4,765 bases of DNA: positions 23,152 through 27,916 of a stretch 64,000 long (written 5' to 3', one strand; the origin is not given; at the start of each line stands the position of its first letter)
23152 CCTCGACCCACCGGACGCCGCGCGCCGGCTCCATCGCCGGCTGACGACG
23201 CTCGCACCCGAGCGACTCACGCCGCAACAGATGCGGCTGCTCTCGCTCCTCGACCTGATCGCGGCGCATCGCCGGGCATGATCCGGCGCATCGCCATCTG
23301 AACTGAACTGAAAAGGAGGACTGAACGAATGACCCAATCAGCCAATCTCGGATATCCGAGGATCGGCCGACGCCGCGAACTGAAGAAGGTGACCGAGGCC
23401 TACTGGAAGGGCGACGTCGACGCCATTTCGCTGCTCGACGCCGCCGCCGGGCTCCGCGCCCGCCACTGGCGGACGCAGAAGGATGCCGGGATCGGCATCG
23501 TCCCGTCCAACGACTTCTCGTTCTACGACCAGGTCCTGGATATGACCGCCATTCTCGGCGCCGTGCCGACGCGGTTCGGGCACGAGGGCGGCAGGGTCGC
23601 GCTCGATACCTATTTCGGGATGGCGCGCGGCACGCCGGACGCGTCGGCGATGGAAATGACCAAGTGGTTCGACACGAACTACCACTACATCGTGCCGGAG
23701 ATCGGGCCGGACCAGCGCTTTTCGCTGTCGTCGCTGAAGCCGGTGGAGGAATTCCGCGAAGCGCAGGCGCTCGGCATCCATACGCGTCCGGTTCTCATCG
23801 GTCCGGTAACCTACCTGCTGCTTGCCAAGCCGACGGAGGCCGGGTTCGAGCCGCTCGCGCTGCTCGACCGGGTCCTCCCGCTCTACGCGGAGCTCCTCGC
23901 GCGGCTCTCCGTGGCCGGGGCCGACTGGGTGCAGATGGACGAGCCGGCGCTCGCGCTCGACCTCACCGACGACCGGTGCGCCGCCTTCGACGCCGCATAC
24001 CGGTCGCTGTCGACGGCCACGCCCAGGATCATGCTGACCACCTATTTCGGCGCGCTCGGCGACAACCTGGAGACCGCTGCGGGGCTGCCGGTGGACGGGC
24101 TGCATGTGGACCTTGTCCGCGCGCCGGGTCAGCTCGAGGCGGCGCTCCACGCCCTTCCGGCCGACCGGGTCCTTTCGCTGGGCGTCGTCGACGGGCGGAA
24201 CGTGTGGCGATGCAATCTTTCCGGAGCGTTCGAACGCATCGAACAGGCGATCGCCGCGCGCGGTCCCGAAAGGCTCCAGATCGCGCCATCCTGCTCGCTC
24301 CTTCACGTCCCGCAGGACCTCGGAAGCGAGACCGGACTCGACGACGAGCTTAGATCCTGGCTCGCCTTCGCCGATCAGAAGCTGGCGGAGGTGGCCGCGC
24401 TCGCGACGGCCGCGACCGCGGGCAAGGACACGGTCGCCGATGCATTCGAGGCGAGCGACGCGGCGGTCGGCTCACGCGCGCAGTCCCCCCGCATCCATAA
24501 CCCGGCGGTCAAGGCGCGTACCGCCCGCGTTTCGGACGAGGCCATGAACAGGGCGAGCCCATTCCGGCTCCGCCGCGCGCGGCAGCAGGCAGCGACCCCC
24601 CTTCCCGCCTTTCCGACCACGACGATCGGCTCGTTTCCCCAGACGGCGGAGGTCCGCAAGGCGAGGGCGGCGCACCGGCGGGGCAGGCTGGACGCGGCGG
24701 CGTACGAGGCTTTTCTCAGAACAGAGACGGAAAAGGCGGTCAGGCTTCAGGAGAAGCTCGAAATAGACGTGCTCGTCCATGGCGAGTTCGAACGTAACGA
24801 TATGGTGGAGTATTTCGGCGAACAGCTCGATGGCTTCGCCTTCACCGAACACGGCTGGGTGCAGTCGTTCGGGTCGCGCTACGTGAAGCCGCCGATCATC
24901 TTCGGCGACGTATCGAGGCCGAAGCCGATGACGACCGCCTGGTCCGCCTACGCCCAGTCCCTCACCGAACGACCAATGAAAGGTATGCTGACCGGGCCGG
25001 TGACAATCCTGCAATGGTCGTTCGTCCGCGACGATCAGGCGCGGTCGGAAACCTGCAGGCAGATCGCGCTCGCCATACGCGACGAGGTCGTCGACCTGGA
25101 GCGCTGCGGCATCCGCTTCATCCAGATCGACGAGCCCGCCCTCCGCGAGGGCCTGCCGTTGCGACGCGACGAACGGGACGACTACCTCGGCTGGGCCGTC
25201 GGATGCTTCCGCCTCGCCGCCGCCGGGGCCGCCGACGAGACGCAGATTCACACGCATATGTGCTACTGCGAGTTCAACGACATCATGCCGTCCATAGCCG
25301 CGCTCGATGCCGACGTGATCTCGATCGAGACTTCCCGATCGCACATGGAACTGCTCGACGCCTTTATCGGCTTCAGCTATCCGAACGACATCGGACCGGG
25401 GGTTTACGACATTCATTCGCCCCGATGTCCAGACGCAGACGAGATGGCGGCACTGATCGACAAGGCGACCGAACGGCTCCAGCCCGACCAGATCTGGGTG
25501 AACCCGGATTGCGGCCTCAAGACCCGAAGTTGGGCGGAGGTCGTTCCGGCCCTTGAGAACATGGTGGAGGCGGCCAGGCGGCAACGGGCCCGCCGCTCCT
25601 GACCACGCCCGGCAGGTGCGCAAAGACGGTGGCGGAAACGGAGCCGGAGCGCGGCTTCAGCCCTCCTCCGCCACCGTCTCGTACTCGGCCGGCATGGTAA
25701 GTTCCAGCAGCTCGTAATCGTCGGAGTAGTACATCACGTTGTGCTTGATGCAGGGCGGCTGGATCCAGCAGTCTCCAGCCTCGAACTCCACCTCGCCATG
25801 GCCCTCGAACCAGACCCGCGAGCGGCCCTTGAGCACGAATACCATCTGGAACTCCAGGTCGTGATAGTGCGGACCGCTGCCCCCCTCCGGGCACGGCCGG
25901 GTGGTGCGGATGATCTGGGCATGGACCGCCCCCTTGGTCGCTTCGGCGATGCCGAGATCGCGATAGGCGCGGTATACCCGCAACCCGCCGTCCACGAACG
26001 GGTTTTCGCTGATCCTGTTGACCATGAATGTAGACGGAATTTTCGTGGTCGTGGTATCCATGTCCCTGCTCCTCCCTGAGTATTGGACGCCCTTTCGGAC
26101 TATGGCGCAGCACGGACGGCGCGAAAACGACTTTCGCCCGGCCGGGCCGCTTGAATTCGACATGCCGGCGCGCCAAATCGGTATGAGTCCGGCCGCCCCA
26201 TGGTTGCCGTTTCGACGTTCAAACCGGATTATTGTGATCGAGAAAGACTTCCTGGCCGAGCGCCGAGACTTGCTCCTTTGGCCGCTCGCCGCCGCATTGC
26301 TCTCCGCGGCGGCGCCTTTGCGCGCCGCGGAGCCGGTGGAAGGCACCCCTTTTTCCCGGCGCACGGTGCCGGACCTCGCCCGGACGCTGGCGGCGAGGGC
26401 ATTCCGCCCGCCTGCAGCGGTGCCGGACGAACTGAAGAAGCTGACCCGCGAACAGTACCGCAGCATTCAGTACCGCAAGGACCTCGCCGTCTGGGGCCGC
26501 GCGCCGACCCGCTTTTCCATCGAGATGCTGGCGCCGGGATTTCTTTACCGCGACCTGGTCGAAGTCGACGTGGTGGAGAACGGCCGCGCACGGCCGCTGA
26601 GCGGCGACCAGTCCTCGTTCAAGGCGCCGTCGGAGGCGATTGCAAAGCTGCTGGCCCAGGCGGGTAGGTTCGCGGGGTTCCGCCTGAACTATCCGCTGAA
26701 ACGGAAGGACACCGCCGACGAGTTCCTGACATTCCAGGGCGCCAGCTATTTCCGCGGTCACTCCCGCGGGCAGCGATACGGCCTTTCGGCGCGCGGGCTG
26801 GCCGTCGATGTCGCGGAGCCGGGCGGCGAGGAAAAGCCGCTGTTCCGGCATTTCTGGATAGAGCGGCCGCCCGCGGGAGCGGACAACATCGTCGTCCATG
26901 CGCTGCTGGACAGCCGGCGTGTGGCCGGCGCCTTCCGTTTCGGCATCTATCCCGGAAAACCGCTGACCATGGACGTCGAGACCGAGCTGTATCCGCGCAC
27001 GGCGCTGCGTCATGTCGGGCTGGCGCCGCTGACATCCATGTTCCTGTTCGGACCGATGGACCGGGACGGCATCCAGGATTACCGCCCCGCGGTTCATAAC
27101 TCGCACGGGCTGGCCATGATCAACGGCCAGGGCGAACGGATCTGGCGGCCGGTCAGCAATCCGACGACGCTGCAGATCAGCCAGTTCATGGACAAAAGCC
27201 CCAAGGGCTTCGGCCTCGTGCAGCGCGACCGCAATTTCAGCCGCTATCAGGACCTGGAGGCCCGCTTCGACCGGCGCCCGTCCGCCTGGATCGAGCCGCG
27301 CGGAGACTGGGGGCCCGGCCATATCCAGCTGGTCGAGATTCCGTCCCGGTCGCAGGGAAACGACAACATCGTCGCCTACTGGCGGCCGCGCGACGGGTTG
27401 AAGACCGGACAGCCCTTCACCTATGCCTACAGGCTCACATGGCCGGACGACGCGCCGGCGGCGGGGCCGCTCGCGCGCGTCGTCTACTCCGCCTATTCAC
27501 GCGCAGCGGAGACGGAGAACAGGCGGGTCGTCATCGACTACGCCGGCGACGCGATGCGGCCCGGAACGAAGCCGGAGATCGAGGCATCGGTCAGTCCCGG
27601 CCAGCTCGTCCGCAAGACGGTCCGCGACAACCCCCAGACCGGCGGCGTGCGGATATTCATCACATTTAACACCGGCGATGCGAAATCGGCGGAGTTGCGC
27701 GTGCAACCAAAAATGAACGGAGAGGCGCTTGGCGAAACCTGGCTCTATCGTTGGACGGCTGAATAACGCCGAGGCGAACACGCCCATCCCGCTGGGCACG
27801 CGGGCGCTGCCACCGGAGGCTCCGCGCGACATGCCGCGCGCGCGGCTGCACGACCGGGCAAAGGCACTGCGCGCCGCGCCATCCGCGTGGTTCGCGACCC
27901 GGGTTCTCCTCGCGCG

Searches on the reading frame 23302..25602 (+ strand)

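Call 34: search_protein_families(library=pfam, proteins=[window:23302-25602:+], max_evalue=0.00001)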
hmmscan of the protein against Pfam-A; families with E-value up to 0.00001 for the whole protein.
window:23302-25602:+ (766 aa): 2 families
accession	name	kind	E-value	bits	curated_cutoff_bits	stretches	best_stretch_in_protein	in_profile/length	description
PF01717.24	Meth_synt_2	-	5.1e-158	525.9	21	1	437-759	1-323/324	Cobalamin-independent synthase, Catalytic domain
PF08267.18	Meth_synt_1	-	1.8e-126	422.4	27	1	13-316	2-308/313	Cobalamin-independent synthase, N-terminal domain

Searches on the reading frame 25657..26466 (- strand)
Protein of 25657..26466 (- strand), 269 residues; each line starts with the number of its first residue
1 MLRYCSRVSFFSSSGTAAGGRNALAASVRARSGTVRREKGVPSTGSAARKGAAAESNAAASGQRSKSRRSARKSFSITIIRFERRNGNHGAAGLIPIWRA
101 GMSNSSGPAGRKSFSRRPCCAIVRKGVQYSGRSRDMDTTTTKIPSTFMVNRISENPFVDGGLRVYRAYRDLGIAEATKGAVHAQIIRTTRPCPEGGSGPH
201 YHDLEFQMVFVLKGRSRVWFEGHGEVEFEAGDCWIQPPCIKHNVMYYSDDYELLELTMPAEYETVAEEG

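Call 34: search_protein_families(library=pfam, proteins=[window:25657-26466:-], max_evalue=0.00001)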
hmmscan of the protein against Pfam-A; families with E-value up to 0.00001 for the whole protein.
window:25657-26466:- (269 aa): 1 family
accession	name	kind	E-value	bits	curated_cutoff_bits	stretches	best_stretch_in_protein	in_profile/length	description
PF07883.17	Cupin_2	-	1e-09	38.4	27.2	1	193-244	7-56/70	Cupin domain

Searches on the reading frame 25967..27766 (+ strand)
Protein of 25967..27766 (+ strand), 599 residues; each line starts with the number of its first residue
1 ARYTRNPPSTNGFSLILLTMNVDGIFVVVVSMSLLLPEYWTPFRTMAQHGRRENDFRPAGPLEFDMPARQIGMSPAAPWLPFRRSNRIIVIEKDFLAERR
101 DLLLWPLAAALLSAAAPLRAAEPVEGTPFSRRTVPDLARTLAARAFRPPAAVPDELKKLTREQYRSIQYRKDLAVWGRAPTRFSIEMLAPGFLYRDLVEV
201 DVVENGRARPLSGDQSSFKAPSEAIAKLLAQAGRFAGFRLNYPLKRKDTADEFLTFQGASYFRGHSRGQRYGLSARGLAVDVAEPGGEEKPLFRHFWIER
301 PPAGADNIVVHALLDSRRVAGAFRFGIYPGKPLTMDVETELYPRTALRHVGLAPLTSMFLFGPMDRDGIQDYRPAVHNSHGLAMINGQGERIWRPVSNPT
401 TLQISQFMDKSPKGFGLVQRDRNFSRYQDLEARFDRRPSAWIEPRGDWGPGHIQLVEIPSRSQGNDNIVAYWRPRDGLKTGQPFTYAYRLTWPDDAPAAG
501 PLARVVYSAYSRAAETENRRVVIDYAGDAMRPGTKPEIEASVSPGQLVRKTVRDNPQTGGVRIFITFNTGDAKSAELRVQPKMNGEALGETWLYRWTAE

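Call 34: search_protein_families(library=pfam, proteins=[window:25967-27766:+], max_evalue=0.00001)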
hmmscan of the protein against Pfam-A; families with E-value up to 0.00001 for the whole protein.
window:25967-27766:+ (599 aa): 1 family
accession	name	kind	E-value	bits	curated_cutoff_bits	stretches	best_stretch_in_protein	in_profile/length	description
PF04349.18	MdoG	-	1.5e-172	575.3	25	1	129-596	1-478/478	Periplasmic glucan biosynthesis protein, MdoG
